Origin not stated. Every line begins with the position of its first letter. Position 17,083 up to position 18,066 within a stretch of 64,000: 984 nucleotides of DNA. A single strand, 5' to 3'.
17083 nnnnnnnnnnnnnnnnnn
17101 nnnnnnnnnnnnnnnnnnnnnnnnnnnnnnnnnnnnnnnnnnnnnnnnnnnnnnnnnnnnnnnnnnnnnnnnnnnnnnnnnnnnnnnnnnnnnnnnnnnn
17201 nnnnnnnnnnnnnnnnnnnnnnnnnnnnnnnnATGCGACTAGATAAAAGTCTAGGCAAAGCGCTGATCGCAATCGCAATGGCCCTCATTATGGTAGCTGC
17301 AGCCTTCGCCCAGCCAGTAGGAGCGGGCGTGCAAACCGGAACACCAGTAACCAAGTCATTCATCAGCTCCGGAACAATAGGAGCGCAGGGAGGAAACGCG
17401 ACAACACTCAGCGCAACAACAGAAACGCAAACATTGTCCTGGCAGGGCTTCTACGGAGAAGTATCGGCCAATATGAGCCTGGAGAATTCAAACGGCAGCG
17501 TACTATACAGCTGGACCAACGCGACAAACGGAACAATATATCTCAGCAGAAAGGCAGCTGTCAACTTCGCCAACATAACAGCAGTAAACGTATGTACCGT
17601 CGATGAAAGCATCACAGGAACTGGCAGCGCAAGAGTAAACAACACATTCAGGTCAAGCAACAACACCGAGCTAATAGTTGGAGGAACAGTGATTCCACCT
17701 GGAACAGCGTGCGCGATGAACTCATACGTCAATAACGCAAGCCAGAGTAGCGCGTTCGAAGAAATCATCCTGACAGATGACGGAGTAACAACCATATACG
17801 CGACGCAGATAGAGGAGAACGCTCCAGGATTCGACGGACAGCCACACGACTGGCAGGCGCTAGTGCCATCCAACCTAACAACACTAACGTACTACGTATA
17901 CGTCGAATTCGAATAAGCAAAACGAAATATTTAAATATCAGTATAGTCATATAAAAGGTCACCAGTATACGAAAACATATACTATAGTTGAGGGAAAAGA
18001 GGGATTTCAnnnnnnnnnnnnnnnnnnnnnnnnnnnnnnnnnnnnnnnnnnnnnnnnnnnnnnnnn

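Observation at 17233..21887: Three tandem paralogous Sec-secreted proteins of an unnamed family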

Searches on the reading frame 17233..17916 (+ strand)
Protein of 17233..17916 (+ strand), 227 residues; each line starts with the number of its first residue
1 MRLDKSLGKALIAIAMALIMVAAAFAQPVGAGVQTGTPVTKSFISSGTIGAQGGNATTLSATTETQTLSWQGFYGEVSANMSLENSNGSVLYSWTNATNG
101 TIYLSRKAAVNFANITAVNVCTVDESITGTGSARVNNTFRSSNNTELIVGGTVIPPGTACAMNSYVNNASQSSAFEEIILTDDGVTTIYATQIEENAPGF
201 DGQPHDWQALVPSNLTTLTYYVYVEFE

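Call 4: search_protein_families(library=pfam, proteins=[window:17233-17916:+], max_evalue=1)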
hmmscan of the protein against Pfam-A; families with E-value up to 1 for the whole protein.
window:17233-17916:+ (227 aa): 0 families

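Call 9: find_homologous_proteins(query=A2, max_evalue=0.001)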
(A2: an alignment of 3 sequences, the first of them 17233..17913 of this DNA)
Query A2 (3 sequences) (227 aa, profile of the alignment): 96 proteins with E <= 0.001 among 6809 candidates.
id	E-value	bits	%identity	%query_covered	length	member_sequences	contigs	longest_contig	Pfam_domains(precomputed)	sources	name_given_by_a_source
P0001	5.6e-110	384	45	100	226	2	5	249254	-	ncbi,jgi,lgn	-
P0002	1.6e-107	376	100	100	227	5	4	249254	-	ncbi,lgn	-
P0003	2.3e-102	359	44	96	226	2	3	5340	-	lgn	-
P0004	6.1e-97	341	44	96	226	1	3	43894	-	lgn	-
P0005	4.2e-95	335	84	100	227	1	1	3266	-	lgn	-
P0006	5.1e-94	332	86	100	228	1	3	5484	-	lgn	-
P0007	2.8e-92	326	42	92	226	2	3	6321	-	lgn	-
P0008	3.2e-89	316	80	100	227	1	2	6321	-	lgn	-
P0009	8.8e-87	308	79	100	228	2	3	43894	-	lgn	-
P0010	4.3e-82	293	80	93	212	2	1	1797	-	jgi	-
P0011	2.8e-80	287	41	98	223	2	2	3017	-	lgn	-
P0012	5.5e-78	280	44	82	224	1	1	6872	-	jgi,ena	-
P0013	4.7e-76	273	44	96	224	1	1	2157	-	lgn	-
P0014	1.0e-75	272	43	99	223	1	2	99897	-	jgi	-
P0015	1.3e-74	268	42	96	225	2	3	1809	-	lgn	-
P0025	1.0e-69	252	45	95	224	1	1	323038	-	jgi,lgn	-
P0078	4.6e-28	116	31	94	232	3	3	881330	-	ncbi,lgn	ncbi:MAG: hypothetical protein QXV83_04655 [Candidatus Anstonellaceae archaeon]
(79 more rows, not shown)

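Call 16: search_solved_structures(query=A3, max_evalue=10)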
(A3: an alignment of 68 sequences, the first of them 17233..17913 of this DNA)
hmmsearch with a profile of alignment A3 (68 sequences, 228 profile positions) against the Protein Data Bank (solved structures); distinct sequences matched with E-value up to 10: 5.
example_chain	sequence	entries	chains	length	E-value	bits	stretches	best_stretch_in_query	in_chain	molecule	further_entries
7cv0_A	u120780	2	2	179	0.15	14.6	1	71-128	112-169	Transcriptional regulator NiaR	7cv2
3gaq_A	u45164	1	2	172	0.26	13.9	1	137-221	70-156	Female-specific histamine-binding protein 2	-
3g7x_A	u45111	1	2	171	0.26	13.9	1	137-221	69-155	Female-specific histamine-binding protein 2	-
1qft_A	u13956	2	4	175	0.32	13.6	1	137-221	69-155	PROTEIN (FEMALE-SPECIFIC HISTAMINE BINDING PROTEIN 2)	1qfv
8h73_D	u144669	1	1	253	0.78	12.3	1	61-126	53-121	Single Chain Variable Fragment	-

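Call 17: find_encoding_contigs(protein=P0002, flank=10000, max_places=4)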
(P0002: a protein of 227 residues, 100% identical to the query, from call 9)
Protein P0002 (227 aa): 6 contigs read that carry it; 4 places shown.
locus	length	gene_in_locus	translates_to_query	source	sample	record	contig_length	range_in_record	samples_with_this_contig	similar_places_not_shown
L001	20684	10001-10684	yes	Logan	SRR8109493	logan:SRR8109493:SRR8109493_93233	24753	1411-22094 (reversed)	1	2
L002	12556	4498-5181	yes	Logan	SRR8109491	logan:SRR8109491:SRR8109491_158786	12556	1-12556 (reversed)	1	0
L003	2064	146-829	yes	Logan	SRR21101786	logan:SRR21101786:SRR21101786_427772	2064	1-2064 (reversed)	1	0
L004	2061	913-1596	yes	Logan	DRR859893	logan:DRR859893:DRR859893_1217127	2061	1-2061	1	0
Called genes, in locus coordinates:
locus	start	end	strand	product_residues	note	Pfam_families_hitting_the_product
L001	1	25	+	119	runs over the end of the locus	-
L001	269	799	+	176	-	PF01844:HNH, PF14279:HNH_5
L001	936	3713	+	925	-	PF00082:Peptidase_S8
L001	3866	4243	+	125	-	PF13384:HTH_23 (faint), PF13936:HTH_38 (weak)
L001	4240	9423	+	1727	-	PF07705:CARDB (weak)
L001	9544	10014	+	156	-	-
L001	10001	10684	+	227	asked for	-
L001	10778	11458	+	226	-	-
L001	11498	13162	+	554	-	-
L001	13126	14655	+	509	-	-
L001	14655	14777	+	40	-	-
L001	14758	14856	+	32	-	-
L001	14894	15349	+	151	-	-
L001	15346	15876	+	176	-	PF00406:ADK, PF13207:AAA_17, PF13238:AAA_18, PF13671:AAA_33 (faint)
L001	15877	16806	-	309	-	PF01142:TruD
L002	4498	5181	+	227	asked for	-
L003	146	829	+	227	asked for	-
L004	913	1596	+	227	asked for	-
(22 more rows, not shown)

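Call 19: find_encoding_contigs(protein=P0078, flank=8000, max_places=2)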
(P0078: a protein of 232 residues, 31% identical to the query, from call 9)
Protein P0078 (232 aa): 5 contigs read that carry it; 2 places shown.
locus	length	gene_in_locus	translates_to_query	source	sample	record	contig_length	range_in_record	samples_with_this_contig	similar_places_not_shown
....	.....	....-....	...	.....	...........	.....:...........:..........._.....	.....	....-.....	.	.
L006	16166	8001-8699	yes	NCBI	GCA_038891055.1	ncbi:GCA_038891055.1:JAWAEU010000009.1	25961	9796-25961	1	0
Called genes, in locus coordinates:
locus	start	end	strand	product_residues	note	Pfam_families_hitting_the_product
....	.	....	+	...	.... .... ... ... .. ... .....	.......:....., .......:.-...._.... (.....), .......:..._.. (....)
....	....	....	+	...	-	-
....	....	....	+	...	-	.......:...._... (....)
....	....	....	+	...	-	-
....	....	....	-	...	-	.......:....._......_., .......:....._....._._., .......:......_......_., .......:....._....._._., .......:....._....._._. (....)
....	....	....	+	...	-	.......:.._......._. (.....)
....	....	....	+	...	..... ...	-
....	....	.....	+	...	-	-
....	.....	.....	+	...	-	-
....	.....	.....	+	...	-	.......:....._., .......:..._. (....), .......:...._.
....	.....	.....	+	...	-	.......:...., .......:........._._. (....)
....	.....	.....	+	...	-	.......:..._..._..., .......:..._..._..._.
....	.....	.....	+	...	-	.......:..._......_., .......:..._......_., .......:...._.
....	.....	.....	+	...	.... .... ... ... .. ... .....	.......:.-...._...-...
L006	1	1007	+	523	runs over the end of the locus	PF01935:DUF87, PF19044:P-loop_TraG (faint), PF12846:AAA_10 (weak)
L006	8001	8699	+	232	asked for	-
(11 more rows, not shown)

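Call 20: find_encoding_contigs(protein=P0025, flank=8000, max_places=2)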
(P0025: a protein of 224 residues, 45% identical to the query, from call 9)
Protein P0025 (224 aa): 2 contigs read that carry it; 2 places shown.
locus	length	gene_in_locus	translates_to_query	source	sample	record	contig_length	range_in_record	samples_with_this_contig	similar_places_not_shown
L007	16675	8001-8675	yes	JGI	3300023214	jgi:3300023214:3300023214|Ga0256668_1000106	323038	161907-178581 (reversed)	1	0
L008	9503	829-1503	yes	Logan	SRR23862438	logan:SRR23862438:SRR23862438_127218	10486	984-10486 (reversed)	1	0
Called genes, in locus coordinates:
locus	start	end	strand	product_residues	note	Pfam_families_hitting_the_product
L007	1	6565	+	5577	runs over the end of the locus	PF13385:Laminin_G_3, PF13750:Big_3_3 (faint), PF13385:Laminin_G_3, PF07705:CARDB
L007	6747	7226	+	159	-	-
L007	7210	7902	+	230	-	-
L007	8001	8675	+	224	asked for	-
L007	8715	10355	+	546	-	-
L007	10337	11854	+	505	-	-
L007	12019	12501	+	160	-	-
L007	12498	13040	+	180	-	PF00406:ADK, PF13207:AAA_17, PF13238:AAA_18, PF13671:AAA_33 (faint)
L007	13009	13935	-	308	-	PF01142:TruD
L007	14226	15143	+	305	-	-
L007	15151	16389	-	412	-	PF13506:Glyco_transf_21, PF03142:Chitin_synth_2 (faint), PF13641:Glyco_tranf_2_3, PF00535:Glycos_transf_2, PF10111:Glyco_tranf_2_2, PF13632:Glyco_trans_2_3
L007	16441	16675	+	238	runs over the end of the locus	PF09997:DUF2238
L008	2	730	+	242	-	?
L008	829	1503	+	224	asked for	-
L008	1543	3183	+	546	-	-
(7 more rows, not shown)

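Call 21: predict_structure(alignment_id=A3)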
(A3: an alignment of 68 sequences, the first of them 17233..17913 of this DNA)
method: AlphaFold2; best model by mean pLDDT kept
length: 227 residues; sequences in the alignment: 68
mean_pLDDT: 86.6   pTM: 0.79
mean pLDDT of the five models: 86.6, 84.4, 83.3, 81.5, 80.8
residues with pLDDT >= 90: 116; 70-90: 98; 50-70: 12; < 50: 1
segments of 3 or more residues with pLDDT < 50: none
pLDDT, mean of each block of 10 residues (from residue 1): 73 83 63 74 72 78 81 89 87 80 95 95 96 95 94 95 87 93 95 91 93 92 91
secondary structure, 60 per line:
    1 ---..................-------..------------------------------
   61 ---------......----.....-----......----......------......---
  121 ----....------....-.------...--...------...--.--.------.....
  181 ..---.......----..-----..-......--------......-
elements in order: H4-21 E70-75 E80-84 E90-95 E100-105 E115-117 H125-128 H135-138 E147-149 E152-154 E161-163 E176-182 E186-192 E207-212 E221-226

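Call 28: search_protein_families(library=ncbifam, proteins=[window:17233-17916:+], max_evalue=1)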
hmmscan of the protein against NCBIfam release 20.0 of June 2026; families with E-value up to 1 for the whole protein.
window:17233-17916:+ (227 aa): 0 families

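Call 30: fold_search(model_id=the predicted structure, library=pdb)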
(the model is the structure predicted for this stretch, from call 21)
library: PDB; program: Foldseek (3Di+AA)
matches with E <= 10: 141; with E <= 0.001: 0
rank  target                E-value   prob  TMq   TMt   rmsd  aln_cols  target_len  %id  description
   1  3nec_C                4.2e-01  0.09  0.11  0.13  14.7       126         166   10  Crystal Structure of Toxoplasma gondii Profilin (released 2010-09-29)
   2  4le4_A                5.9e-01  0.04  0.14  0.14  12.6       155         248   11  Crystal structure of PaGluc131A with cellotriose (released 2013-09-11)
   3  3nec_B                8.2e-01  0.08  0.12  0.15  14.3       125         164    8  Crystal Structure of Toxoplasma gondii Profilin (released 2010-09-29)
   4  1awi_A                9.1e-01  0.04  0.12  0.17  13.3       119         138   11  HUMAN PLATELET PROFILIN COMPLEXED WITH THE L-PRO10 PEPTIDE (released 1998-10-28)
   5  8er8_A                1.1e+00  0.02  0.11  0.09  20.0       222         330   11  Acheta domesticus segmented densovirus, mature virion capsid structure (released 2022-11-09)
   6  5y0e_B                1.1e+00  0.06  0.16  0.10  16.7       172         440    9  Crystal structure of TssK (released 2018-08-08)
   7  3nec_A                1.2e+00  0.06  0.11  0.14  14.7       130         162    9  Crystal Structure of Toxoplasma gondii Profilin (released 2010-09-29)
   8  4han_A                1.3e+00  0.02  0.13  0.11  16.8       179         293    8  Crystal structure of Galectin 8 with NDP52 peptide (released 2013-03-20)
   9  6e1r_B                1.6e+00  0.02  0.12  0.07  20.4       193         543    6  Crystal structure of the Acinetobacter phage vB_ApiP_P1 tailspike protein (released 2019-07-17)
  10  7w6y                  1.8e+00  0.02  0.10  0.07  12.2        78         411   18  Crystal structure of Kangiella koreensis RseP orthologue in complex with batimastat in space group P1 (released 2022-09-07)
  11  1viw_B                1.8e+00  0.01  0.10  0.11  17.5       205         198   10  TENEBRIO MOLITOR ALPHA-AMYLASE-INHIBITOR COMPLEX (released 1999-07-22)
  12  6e1r_A                1.9e+00  0.02  0.12  0.07  19.6       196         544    7  Crystal structure of the Acinetobacter phage vB_ApiP_P1 tailspike protein (released 2019-07-17)
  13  6acc_A                2.2e+00  0.01  0.12  0.04  18.9       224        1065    9  Trypsin-cleaved and low pH-treated SARS-CoV spike glycoprotein and ACE2 complex, ACE2-free conformation with three RBD (released 2018-08-08)
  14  5nzc_A                2.3e+00  0.04  0.14  0.23  12.2       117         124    9  A disulfide switch determines proteolytic resistance in the birch pollen allergen Bet v 2 (released 2017-10-25)
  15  1fr3_A                2.3e+00  0.01  0.09  0.16  13.0        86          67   12  THE HIGH RESOLUTION STRUCTURE OF A MOLYBDATE BINDING PROTEIN FROM SPOROMUSA OVATA (released 2000-12-06)
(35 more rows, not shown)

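Call 37: search_protein_representatives(alignment_id=A3)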
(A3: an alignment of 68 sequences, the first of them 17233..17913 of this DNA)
Query: 68 sequences, 228 profile positions. Proteins with E-value up to 0.001 (for the whole library): 1686; up to 1e-10: 1253; up to 1e-30: 583. The best 150 are listed.
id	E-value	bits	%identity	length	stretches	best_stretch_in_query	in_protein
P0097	1.6e-83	295.9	-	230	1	6-227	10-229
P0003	7.4e-81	287.2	-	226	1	1-228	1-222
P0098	8.2e-80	283.8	-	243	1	1-228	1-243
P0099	9.6e-79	280.3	-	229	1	4-228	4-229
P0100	1.2e-77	276.7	-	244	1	7-227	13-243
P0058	2.4e-73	262.7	-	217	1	14-227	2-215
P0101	1.1e-68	247.5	-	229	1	1-227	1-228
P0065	2.9e-68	246.1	-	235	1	1-228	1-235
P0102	1.2e-67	244.0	-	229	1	1-228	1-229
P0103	4.0e-66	239.0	-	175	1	54-228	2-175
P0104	1.6e-64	233.8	-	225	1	2-228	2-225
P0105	2.1e-62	226.9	-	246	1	6-228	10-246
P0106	6.0e-62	225.4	-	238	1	7-228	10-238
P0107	7.8e-61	221.7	-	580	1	27-227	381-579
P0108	1.4e-60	220.9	-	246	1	7-228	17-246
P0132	1.1e-51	191.8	-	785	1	24-227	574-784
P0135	2.3e-51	190.8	-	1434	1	16-227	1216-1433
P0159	1.0e-49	185.4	-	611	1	17-228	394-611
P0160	1.1e-49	185.3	-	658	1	17-227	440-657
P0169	2.6e-49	184.1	-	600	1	23-227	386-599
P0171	4.1e-49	183.4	-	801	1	23-227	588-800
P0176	5.9e-49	182.9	-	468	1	30-227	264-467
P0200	1.1e-47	178.7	-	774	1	23-228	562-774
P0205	3.0e-47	177.3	-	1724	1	30-227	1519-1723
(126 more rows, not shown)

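Call 38: search_protein_families(library=pfam, proteins=[P0107, P0132, P0135, P0159, P0160, P0169, P0171, P0205, P0200, P0176], max_evalue=0.01)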
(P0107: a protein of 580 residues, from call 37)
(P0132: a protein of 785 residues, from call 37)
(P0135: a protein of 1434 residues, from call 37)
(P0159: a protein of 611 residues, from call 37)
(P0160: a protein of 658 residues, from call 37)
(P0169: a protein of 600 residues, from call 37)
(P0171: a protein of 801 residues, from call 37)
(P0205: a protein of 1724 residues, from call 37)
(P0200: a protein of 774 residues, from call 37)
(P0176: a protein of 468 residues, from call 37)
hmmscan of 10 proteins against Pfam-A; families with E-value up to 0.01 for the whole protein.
P0107 (580 aa): 0 families

P0132 (785 aa): 1 family
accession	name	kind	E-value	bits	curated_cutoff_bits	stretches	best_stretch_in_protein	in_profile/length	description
PF04096.20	Nucleoporin2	-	3.9e-06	27.5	28.4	1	377-441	16-89/148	Nup98-96 autopeptidase S59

P0135 (1434 aa): 2 families
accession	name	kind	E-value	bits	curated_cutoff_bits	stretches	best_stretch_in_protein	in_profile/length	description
PF13229.12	Beta_helix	-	9.9e-31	106.9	25.9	5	81-234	24-158/158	Right handed beta helix region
PF05048.19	NosD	-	2.4e-16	60.2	23.6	1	73-234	18-169/212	Periplasmic copper-binding protein (NosD)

P0159 (611 aa): 1 family
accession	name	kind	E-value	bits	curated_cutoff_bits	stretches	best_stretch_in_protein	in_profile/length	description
PF04096.20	Nucleoporin2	-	0.00034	21.2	28.4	0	190-255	16-90/148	Nup98-96 autopeptidase S59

P0160 (658 aa): 1 family
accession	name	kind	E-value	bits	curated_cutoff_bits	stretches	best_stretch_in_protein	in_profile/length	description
PF04096.20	Nucleoporin2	-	3e-05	24.6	28.4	0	254-315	20-90/148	Nup98-96 autopeptidase S59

P0169 (600 aa): 1 family
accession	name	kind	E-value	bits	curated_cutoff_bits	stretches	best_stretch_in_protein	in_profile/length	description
PF04096.20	Nucleoporin2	-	3.3e-07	31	28.4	1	178-247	15-93/148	Nup98-96 autopeptidase S59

P0171 (801 aa): 1 family
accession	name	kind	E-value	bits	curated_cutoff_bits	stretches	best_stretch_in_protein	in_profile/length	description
PF04096.20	Nucleoporin2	-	0.0001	22.9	28.4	1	383-446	19-91/148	Nup98-96 autopeptidase S59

P0205 (1724 aa): 3 families
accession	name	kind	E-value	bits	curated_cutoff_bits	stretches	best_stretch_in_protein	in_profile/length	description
PF13385.13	Laminin_G_3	-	2.5e-14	54.1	27.6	1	389-526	14-150/151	Concanavalin A-like lectin/glucanases superfamily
PF19077.6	Big_13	-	1.5e-06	29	27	0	704-810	5-102/102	Bacterial Ig-like domain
PF07495.19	Y_Y_Y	-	0.00014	22.1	26.6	1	1245-1290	19-63/65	Y_Y_Y domain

P0200 (774 aa): 1 family
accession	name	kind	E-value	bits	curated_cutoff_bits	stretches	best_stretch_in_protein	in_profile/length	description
PF04096.20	Nucleoporin2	-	0.00021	21.9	28.4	1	356-416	16-85/148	Nup98-96 autopeptidase S59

P0176 (468 aa): 0 families

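Call 54: find_encoding_contigs(protein=P0009, flank=10000, max_places=2)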
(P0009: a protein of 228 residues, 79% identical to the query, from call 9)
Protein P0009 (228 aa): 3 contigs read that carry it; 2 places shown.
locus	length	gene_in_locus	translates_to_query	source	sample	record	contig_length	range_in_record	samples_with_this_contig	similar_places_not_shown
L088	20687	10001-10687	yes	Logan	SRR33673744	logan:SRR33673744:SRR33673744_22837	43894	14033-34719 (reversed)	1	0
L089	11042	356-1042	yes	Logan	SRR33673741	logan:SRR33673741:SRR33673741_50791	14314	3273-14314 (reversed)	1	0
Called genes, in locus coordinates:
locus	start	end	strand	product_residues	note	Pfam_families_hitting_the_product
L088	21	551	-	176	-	-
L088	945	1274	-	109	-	-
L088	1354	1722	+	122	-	-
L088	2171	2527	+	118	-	PF13384:HTH_23 (faint), PF13936:HTH_38 (weak)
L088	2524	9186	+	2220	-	-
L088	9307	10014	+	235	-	-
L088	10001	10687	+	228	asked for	-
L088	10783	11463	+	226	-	-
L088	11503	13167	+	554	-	-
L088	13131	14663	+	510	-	-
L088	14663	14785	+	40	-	-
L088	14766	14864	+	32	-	-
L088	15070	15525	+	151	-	-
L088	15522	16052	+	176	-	PF00406:ADK, PF13207:AAA_17, PF13238:AAA_18, PF13671:AAA_33 (faint)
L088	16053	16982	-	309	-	PF01142:TruD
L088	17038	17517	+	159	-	-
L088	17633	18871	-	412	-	PF13506:Glyco_transf_21, PF00535:Glycos_transf_2, PF10111:Glyco_tranf_2_2, PF13641:Glyco_tranf_2_3, PF01644:Chitin_synth_1 (faint), PF13632:Glyco_trans_2_3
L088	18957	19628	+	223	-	PF09997:DUF2238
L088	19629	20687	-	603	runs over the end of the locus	PF02934:GatB_N, PF02938:GAD, PF02637:GatB_Yqey (weak)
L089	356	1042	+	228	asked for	-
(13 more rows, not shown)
